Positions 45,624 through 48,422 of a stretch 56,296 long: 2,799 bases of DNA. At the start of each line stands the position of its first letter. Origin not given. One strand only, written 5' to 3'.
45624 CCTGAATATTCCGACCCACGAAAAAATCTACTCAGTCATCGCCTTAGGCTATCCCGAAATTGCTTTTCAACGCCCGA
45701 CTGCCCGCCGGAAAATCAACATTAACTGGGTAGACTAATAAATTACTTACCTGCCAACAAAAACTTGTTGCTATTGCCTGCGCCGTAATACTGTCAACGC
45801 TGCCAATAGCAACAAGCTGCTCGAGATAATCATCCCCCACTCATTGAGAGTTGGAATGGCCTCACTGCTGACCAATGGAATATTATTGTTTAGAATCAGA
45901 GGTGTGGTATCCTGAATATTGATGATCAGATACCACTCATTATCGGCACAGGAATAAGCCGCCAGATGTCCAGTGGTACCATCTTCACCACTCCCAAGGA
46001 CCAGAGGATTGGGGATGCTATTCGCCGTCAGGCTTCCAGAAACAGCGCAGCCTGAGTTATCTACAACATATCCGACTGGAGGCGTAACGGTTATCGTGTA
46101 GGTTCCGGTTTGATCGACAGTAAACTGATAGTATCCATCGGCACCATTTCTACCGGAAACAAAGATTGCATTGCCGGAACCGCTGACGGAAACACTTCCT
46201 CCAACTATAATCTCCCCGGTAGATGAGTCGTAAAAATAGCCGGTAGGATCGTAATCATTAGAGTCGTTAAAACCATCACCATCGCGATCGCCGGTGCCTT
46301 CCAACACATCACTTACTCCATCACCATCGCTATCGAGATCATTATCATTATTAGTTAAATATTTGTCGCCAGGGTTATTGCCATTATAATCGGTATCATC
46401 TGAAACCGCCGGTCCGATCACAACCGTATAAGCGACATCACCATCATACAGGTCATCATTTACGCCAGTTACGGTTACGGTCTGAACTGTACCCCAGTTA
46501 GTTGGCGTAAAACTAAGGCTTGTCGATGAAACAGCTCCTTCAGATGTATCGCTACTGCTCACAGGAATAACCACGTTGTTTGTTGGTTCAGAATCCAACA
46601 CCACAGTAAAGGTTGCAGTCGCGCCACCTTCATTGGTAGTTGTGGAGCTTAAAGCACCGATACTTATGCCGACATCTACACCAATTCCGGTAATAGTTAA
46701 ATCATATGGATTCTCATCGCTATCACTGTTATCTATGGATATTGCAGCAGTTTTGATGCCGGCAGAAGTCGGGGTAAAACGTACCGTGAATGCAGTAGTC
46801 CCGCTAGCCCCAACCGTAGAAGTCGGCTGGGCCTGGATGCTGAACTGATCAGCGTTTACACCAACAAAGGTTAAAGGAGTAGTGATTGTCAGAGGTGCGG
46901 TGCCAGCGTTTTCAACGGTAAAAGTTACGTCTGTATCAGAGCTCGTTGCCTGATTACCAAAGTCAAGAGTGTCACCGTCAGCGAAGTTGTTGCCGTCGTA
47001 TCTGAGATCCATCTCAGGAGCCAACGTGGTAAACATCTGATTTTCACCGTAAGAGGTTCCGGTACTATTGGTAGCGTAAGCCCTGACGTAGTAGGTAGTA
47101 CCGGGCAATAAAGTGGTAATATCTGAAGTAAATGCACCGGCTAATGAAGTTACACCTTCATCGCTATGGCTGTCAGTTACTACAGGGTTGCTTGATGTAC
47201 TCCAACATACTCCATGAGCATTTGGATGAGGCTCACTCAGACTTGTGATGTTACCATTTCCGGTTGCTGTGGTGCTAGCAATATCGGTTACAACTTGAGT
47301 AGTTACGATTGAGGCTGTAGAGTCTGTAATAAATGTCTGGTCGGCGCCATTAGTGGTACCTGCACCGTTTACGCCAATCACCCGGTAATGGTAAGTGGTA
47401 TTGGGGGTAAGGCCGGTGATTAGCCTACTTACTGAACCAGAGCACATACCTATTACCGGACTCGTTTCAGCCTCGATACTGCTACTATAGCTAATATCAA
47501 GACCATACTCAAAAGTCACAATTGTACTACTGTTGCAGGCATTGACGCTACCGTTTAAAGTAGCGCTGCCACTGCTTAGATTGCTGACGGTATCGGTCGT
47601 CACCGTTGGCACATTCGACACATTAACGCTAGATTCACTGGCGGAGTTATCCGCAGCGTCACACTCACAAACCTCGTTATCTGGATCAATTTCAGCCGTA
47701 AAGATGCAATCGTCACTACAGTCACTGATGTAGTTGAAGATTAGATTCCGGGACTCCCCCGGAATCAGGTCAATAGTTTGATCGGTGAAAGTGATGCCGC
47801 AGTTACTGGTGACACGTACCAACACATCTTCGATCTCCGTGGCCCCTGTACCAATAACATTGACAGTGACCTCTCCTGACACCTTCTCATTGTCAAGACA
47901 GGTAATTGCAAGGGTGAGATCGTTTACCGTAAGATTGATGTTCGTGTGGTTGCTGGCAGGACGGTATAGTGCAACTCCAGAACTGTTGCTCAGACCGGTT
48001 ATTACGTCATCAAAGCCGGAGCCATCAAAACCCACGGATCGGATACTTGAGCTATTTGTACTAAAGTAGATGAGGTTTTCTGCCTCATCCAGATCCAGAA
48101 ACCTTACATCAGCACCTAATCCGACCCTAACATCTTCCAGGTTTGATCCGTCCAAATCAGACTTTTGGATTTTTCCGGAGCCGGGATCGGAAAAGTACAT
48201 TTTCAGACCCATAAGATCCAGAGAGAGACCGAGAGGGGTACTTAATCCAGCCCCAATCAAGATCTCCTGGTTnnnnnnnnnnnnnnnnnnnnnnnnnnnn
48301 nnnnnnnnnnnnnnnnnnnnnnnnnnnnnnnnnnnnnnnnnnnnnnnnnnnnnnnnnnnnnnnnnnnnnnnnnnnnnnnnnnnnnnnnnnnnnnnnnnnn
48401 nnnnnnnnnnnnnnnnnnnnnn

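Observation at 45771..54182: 8.4-kb gene for a 2803-aa mosaic surface protein ending in an IPTL-CTERM sorting signal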

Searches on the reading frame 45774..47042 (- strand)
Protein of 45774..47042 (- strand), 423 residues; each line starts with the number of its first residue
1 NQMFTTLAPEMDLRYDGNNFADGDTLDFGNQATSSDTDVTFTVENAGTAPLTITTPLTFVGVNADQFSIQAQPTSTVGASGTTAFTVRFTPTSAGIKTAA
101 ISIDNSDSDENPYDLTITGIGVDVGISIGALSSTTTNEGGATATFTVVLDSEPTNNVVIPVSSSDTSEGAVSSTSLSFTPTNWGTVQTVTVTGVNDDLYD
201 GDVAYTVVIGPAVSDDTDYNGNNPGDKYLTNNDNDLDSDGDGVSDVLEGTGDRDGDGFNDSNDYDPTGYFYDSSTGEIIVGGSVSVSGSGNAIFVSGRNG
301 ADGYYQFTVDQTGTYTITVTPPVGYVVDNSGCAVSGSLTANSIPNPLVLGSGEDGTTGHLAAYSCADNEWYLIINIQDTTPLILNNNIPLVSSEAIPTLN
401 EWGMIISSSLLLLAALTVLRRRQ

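Call 43: search_protein_families(library=pfam, proteins=[window:45774-47042:-], max_evalue=0.5)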
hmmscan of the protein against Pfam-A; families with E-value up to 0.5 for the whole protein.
window:45774-47042:- (423 aa): 14 families
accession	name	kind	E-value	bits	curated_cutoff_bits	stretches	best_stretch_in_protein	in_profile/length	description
PF22544.2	HYDIN_VesB_CFA65-like_Ig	-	1.4e-08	35.3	25.5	1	23-119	7-99/100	HYDIN/CFA65/VesB-like, Ig-like domain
PF07610.17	DUF1573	-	2.5e-05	24.6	26.1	1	23-119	5-96/98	Protein of unknown function (DUF1573)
PF18203.6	IPTL-CTERM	-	0.0002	21.6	20.8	1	395-422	2-28/28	IPTL-CTERM motif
PF15780.11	ASH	-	0.00096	19.7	27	1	20-107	8-92/98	Abnormal spindle-like microcephaly-assoc'd, ASPM-SPD-2-Hydin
PF22073.2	Cep192_D4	-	0.0014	19.2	35.5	1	24-121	9-111/112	Cep192 domain 4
PF22898.2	NOMO1-like_1st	-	0.002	18.6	27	1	302-334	36-68/85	BOS complex subunit NOMO1-like, first beta sandwich domain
PF00630.25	Filamin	-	0.0056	17.9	26.9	1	36-113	20-92/93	Filamin/ABP280 repeat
PF13620.12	CarboxypepD_reg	-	0.0059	17.4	32.3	1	271-321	7-56/82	Carboxypeptidase regulatory-like domain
PF13715.12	CarbopepD_reg_2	-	0.0076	16.7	32.2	1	267-327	2-57/88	CarboxypepD_reg-like domain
PF05506.17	PLipase_C_C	-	0.014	16.7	24.4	0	9-54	1-43/80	Bacterial phospholipase C, C-terminal domain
PF24507.1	Ig_CFAP65_4th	-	0.017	15.9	27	0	41-97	2-54/76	CFAP65, fourth Ig-like domain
PF16732.10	ComP_DUS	-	0.082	14.2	27.3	0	295-332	46-83/87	Type IV minor pilin ComP, DNA uptake sequence receptor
PF08327.17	AHSA1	-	0.12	13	22.1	0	137-197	42-102/125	Activator of Hsp90 ATPase homolog 1-like protein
PF03168.19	LEA_2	-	0.25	12.3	25.4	0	10-44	18-52/98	Late embryogenesis abundant protein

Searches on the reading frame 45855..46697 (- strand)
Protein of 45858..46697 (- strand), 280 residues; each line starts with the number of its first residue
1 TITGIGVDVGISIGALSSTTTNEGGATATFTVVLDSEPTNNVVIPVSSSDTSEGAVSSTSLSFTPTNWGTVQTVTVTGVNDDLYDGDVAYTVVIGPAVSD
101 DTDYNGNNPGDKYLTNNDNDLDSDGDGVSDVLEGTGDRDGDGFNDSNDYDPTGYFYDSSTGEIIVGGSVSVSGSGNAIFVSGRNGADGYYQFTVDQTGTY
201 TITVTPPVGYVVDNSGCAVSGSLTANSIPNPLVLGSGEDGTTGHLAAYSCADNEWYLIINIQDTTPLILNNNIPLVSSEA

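Call 53: search_solved_structures(query=window:45855-46685:-, max_evalue=1, show_alignments=3)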
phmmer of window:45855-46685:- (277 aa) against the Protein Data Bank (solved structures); distinct sequences matched with E-value up to 1: 1.
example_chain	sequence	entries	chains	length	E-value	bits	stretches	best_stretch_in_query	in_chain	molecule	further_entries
2ppw_A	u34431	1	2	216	0.17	14.6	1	169-242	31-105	Conserved domain protein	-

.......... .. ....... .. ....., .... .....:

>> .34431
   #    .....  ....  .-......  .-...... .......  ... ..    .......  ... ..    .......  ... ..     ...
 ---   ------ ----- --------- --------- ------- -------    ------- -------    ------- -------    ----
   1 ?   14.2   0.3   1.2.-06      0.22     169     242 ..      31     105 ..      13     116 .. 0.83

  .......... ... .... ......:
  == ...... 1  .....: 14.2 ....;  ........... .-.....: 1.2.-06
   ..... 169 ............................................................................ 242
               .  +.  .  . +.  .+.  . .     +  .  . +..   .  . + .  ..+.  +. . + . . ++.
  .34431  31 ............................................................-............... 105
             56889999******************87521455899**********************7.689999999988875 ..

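Call 54: search_protein_families(library=ncbifam, proteins=[window:45855-46685:-], max_evalue=0.5)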
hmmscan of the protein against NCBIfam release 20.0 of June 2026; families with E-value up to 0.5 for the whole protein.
window:45855-46685:- (277 aa): 0 families

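Call 59: predict_structure(protein=window:45858-46697:-)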
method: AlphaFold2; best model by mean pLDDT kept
length: 280 residues; sequences in the alignment: 1
mean_pLDDT: 35.8   pTM: 0.22
mean pLDDT of the five models: 35.8, 33.6, 33.4, 32.2, 31.4
residues with pLDDT >= 90: 0; 70-90: 0; 50-70: 7; < 50: 273
segments of 3 or more residues with pLDDT < 50: 1-29, 33-39, 45-60, 64-280
pLDDT, mean of each block of 10 residues (from residue 1): 32 36 43 48 47 44 47 44 40 30 35 35 39 35 36 32 30 32 32 36 34 29 30 29 31 34 32 31
secondary structure, 60 per line:
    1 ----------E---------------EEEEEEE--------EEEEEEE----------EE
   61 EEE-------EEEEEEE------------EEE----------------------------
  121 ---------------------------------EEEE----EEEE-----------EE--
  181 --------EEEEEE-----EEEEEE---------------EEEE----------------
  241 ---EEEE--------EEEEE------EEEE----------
elements in order: E27-33 E42-48 E59-63 E71-77 E90-92 E154-157 E162-165 E189-194 E200-205 E221-224 E244-247 E256-260 E267-270

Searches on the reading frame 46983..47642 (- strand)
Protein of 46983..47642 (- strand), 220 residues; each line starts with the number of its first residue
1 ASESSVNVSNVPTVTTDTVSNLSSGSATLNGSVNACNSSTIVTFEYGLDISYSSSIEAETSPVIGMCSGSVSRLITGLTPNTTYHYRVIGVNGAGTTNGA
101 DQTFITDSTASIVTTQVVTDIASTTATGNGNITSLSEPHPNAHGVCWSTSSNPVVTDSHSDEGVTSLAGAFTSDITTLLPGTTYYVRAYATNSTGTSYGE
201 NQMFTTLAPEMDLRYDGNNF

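Call 43: search_protein_families(library=pfam, proteins=[window:46983-47642:-], max_evalue=0.5)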
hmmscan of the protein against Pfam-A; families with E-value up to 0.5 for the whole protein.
window:46983-47642:- (220 aa): 9 families
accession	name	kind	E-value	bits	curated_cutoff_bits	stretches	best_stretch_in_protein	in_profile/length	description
PF00041.27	fn3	-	4e-07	30.6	25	2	70-98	48-76/84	Fibronectin type III domain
PF25059.1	FN3_DSCAM-DSCAML_C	-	1.3e-06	29.1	39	2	72-106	46-79/89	DSCAM/DSCAML C-terminal Fn3-like domain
PF16656.11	Pur_ac_phosph_N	-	5.6e-06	27.3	30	1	46-93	32-83/93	Purple acid Phosphatase, N-terminal domain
PF16974.11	NAR2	-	2.7e-05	24.2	26.6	1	168-201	90-125/142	High-affinity nitrate transporter accessory, Ig-like domain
PF16655.11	PhoD_N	-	0.00017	22.5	30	1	54-93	42-80/90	PhoD-like phosphatase, N-terminal domain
PF10179.15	NDNF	-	0.00076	20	27.3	0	65-94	82-112/127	Neuron-derived neurotrophic factor, first Fn(III) domain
PF17964.7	Big_10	-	0.0034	18.1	22.9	1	177-212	48-83/164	Bacterial Ig domain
PF23376.1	Fn3_VIN3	-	0.056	14.4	33.9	0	72-106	61-95/99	VIN3-like, fibronectin type-III domain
PF07353.17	Uroplakin_II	-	0.49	10.3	20.4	1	155-206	84-132/179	Uroplakin II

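Call 54: search_protein_families(library=ncbifam, proteins=[window:46983-47642:-], max_evalue=0.5)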
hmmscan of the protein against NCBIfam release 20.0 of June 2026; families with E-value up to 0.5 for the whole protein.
window:46983-47642:- (220 aa): 1 family
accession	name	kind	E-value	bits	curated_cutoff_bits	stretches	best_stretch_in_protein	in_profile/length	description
NF049889.1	AlphArabdaseBT0360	equivalog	6.3e-09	34.9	600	1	106-212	30-135/639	arabinan endo-1,5-alpha-L-arabinosidase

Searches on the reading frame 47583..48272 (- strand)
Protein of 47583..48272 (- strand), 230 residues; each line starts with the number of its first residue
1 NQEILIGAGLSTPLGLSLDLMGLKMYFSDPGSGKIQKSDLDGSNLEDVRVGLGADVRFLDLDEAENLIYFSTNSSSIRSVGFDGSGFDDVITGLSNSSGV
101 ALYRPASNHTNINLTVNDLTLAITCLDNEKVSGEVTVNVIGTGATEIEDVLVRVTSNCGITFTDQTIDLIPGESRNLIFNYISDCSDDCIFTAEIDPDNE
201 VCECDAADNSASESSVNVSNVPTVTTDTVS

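Call 43: search_protein_families(library=pfam, proteins=[window:47583-48272:-], max_evalue=0.5)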
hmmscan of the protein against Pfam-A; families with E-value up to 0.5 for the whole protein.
window:47583-48272:- (230 aa): 2 families
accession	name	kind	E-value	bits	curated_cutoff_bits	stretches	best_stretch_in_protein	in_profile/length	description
PF07705.17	CARDB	-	6.7e-06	26.7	22.7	1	119-212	9-100/101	CARDB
PF00058.23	Ldl_recept_b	-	0.026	15.4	21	1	24-44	2-23/42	Low-density lipoprotein receptor repeat class B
